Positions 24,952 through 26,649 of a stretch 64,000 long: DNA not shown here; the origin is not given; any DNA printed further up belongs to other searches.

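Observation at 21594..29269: Liv-type ABC importer operon whose two ATPases are covalently fused to a complete MFS permease domain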

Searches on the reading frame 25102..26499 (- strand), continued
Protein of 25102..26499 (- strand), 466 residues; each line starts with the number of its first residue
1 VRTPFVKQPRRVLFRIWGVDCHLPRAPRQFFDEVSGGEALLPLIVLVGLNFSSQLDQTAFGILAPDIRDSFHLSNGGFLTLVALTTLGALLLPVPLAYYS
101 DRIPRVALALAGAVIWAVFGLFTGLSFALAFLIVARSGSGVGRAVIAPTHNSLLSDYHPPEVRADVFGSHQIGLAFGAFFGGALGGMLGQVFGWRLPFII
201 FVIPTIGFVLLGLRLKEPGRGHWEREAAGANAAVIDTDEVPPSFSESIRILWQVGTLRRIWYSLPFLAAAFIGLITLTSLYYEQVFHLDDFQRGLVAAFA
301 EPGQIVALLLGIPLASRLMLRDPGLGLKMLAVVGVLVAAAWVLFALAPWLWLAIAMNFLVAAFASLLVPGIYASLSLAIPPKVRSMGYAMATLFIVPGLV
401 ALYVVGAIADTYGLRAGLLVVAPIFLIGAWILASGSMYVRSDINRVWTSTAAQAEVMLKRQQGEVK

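Call 44: find_encoding_contigs(protein=P0312, flank=8000, max_places=1)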
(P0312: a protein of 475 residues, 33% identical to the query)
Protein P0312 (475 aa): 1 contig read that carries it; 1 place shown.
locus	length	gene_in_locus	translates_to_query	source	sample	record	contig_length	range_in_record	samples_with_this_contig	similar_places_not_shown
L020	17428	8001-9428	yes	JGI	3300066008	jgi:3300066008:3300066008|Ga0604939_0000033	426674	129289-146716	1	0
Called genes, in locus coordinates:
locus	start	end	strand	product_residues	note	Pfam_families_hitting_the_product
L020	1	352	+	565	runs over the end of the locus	-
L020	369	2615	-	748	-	PF00676:E1_dh, PF02779:Transket_pyr, PF02780:Transketolase_C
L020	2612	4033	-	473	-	PF00364:Biotin_lipoyl, PF02817:E3_binding, PF00198:2-oxoacid_dh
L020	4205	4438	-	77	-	-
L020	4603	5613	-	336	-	PF00583:Acetyltransf_1, PF13508:Acetyltransf_7 (weak)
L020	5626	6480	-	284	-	PF21863:HTH_67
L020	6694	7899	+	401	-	PF00067:p450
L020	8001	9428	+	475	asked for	PF03137:OATP (faint), PF07690:MFS_1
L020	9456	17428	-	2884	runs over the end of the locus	PF06739:SBBP (faint), PF17892:Cadherin_5 (weak), PF17963:Big_9, PF17892:Cadherin_5, PF17963:Big_9, PF13620:CarboxypepD_reg, PF17210:SdrD_B (weak), PF22904:NOMO1-like_2nd (faint)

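Call 57: search_solved_structures(query=A1, max_evalue=1e-8, show_alignments=2)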
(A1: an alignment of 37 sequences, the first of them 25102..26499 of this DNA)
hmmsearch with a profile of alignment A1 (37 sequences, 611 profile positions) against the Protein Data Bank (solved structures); distinct sequences matched with E-value up to 1e-8: 88 (the best 60 are shown).
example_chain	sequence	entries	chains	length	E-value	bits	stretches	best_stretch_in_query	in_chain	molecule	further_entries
6e8j_A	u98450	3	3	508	3.5e-44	154.7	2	37-188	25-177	Major facilitator family transporter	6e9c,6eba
6e9o_B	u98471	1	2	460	3e-28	102.1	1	35-428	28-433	D-galactonate transport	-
6e9n_A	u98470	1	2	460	3.3e-28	101.9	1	35-428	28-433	D-galactonate transport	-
9boi_A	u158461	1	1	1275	2.6e-27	98.9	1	8-279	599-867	mVenus,Maltose/maltodextrin-binding periplasmic protein,Protein spinster homolog 1,Designe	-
1ji0_A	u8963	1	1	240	8.2e-27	97.3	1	465-611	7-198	ABC transporter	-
7y58_A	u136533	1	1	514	8e-24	87.4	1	29-212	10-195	Antiseptic resistance protein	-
29om_A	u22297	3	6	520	8.2e-24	87.4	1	29-212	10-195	Antiseptic resistance protein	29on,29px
9vhd_B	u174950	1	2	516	9.9e-24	87.1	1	43-230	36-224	Putative MFS-type transporter EfpA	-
8ufd_A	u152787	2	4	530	3.2e-23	85.4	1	37-228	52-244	Integral membrane efflux protein EFPA | Efflux pump A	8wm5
8x6x_A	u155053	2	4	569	3.7e-23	85.2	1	37-228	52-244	Uncharacterized MFS-type transporter EfpA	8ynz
8ufe_A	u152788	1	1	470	2.1e-22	82.8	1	44-232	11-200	Integral membrane efflux protein EfpA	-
9bii_A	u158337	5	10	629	7.8e-22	80.9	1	40-228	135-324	Uncharacterized MFS-type transporter EfpA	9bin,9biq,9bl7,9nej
8g92_A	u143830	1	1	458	3e-19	72.3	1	40-406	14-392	Sphingosine-1-phosphate transporter SPNS2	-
8ex4_A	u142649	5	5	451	3.4e-19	72.2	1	41-406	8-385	Sphingosine-1-phosphate transporter SPNS2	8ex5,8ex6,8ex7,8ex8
7yub_R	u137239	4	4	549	3.4e-19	72.1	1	41-405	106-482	Sphingosine-1-phosphate transporter SPNS2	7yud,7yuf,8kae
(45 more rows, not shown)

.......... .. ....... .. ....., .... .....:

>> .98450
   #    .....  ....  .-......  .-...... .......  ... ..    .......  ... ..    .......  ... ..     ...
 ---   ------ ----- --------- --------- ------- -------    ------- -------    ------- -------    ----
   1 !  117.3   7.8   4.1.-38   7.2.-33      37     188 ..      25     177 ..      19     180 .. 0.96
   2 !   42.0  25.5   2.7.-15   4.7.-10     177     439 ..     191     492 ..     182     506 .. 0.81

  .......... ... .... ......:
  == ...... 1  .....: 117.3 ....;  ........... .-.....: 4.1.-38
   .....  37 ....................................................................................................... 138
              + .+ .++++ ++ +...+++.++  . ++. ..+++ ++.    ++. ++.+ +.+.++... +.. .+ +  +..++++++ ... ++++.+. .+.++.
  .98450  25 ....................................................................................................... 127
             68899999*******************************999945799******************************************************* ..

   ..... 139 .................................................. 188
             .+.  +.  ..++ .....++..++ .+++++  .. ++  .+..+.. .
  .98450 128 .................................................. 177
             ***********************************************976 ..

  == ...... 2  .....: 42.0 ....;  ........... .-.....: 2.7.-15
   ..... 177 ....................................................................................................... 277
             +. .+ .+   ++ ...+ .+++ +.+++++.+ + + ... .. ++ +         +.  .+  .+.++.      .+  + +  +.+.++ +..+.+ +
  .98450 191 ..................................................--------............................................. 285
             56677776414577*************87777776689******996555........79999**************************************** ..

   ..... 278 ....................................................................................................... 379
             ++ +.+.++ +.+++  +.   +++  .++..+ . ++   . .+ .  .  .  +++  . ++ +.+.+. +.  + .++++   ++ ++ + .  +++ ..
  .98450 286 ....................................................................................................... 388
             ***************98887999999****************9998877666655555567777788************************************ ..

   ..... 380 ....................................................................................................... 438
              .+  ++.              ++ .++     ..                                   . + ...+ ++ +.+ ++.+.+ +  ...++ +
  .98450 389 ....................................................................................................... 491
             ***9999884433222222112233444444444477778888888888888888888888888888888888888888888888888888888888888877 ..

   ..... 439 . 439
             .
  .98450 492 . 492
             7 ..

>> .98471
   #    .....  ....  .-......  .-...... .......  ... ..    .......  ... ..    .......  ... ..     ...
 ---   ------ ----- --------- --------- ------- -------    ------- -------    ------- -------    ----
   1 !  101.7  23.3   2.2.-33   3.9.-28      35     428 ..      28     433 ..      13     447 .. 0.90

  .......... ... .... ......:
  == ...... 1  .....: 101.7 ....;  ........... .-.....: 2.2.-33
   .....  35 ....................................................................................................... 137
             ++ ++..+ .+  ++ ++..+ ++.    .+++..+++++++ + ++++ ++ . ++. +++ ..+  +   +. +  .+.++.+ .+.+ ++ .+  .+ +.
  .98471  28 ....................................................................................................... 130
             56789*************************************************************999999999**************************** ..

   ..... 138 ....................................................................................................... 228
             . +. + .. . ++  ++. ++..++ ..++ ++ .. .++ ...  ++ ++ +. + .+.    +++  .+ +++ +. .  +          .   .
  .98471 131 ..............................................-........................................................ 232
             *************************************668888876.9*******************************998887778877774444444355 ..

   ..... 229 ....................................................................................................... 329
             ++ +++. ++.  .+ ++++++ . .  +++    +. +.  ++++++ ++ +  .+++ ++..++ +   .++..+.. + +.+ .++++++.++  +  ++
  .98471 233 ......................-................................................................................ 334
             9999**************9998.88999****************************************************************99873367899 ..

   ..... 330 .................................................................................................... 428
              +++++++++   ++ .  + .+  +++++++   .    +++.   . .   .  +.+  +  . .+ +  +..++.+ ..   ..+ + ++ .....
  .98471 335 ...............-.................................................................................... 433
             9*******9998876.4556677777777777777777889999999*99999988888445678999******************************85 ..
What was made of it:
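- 25189..26394 (-): Complete 12-TM MFS domain (residues 36-437), Spinster-like. Motif A (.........) lies at 26182-26208. The family profile matches HnSpns 6e8j at E=3.5e-44 (call 57).
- On Major facilitator superfamily: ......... at residues 98-106 aligns with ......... of HnSpns (call 57).
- Closest known: Spinster. Different: The TM1 Asp-Arg is Asp-Gln in the window protein, and the TM4 Glu of HnSpns is replaced (call 57).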

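Call 66: search_dna_similar(query=window:25102-26409:-, collection=plasmids, mode=protein, max_evalue=1e-10, max_rows=10)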
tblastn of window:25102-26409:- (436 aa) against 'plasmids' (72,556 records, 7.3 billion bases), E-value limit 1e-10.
Records with a match: 1; places in all: 2; records where one place covers at least 80% of the query: 1.
Best place of each record, by identity: <60% 1.
By first word of the organism name: Embleya 1.
By predicted mobility (MOB-suite, as given by PLSDB): mobilizable 1.
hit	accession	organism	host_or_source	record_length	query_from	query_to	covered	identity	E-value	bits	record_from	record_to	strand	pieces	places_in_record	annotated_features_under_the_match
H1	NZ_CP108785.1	Embleya sp. NBC_00888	-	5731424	5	413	94%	29.2%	6e-17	91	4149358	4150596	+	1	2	none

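Call 67: get_annotated_region(hit=H1, flank=7000)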
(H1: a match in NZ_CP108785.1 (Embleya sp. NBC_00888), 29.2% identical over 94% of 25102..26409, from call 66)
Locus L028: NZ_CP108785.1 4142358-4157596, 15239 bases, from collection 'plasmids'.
description: Embleya sp. NBC_00888 plasmid unnamed1, complete sequence
organism: Embleya sp. NBC_00888 (NCBI taxid 2975960)
taxonomy: Bacteria; Actinomycetota; Actinomycetes; Kitasatosporales; Streptomycetaceae; Embleya; Embleya sp. NBC 00888
host: -; source: -; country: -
typing (MOB-suite, as given by PLSDB): mobilizable; relaxase MOBP
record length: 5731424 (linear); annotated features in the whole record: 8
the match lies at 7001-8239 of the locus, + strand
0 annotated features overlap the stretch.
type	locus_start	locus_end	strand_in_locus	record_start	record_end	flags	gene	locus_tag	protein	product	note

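Call 70: search_protein_families(library=pfam, proteins=[L028:5365-6261:+, L028:6773-9037:+, L028:9040-11853:+, L028:11888-13243:+, L028:13320-15239:+, L028:2834-3634:-, L028:700-1287:-], max_evalue=0.001)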
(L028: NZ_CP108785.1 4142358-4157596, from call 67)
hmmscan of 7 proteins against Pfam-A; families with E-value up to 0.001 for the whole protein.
L028:5365-6261:+ (298 aa): 8 families
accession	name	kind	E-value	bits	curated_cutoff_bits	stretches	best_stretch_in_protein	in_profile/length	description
PF12697.13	Abhydrolase_6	-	9.1e-27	95.6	26.3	1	55-286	2-217/217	Alpha/beta hydrolase family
PF00561.26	Abhydrolase_1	-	1.5e-26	94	25.8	1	55-155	4-103/245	alpha/beta hydrolase fold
PF12146.15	Hydrolase_4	-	3.2e-16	59.8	27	1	49-266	2-222/239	Serine aminopeptidase, S33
PF00975.26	Thioesterase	-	1.3e-05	26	26.4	1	56-137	5-83/226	Thioesterase domain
PF12740.14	PETase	-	0.00012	22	28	1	46-142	49-147/263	PET hydrolase-like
PF06259.18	Abhydrolase_8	-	0.00022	21.4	20.5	1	117-157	106-145/178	Alpha/beta hydrolase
PF00326.27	Peptidase_S9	-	0.00022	21.2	22.6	0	226-273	133-187/213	Prolyl oligopeptidase family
PF06821.19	Ser_hydrolase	-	0.0004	20.8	22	0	98-150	34-87/172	Serine hydrolase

L028:6773-9037:+ (754 aa): 6 families
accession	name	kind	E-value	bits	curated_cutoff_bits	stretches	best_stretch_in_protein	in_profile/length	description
PF07690.21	MFS_1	-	1.2e-31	110.4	33.4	1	91-439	6-338/347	Major Facilitator Superfamily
PF00005.33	ABC_tran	-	3.3e-28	99.4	25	1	533-676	3-134/137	ABC transporter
PF13304.12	AAA_21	-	3.1e-08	34.5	27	0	640-698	227-288/304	AAA domain, putative AbiEii toxin, Type IV TA system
PF00083.30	Sugar_tr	-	0.00018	21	22.3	1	130-264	60-196/452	Sugar (and other) transporter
PF13555.12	AAA_29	-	0.00037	20.6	27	1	537-575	18-55/61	P-loop containing region of AAA domain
PF02463.25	SMC_N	-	0.00071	19.5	40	0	543-565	26-49/220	RecF/RecN/SMC N terminal domain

L028:9040-11853:+ (937 aa): 4 families
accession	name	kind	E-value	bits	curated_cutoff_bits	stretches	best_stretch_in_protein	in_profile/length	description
PF02653.21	BPD_transp_2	-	7.7e-48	163.4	26.8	2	10-280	3-268/269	Branched-chain amino acid transport system / permease component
PF00005.33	ABC_tran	-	7.3e-26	91.8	25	1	693-852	2-137/137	ABC transporter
PF12399.14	BCA_ABC_TP_C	-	5.6e-08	32.7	25.5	1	901-926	1-26/27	Branched-chain amino acid ATP-binding cassette transporter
PF13304.12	AAA_21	-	4.8e-06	27.3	27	0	821-854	235-271/304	AAA domain, putative AbiEii toxin, Type IV TA system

L028:11888-13243:+ (451 aa): 1 family
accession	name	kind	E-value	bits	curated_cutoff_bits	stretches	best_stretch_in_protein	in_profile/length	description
PF13458.12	Peripla_BP_6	-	1.2e-16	61.8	31.7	1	76-292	1-206/343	Periplasmic binding protein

L028:13320-15239:+ (640 aa): 2 families
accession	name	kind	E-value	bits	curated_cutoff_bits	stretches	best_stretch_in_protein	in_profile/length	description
PF00933.27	Glyco_hydro_3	-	2.6e-44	152.4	27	1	75-292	83-316/316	Glycosyl hydrolase family 3 N terminal domain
PF01915.27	Glyco_hydro_3_C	-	5.4e-41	141.2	31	1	326-640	1-151/200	Glycosyl hydrolase family 3 C-terminal domain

L028:2834-3634:- (266 aa): 1 family
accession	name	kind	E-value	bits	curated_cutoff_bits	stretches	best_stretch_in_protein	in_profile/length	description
PF01083.28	Cutinase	-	9.4e-28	97.7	25.9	1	75-265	2-172/173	Cutinase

L028:700-1287:- (195 aa): 1 family
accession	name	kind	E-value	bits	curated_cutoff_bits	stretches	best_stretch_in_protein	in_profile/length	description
PF01965.30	DJ-1_PfpI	-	7.2e-45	153.2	26.6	1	10-180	2-162/165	DJ-1/PfpI family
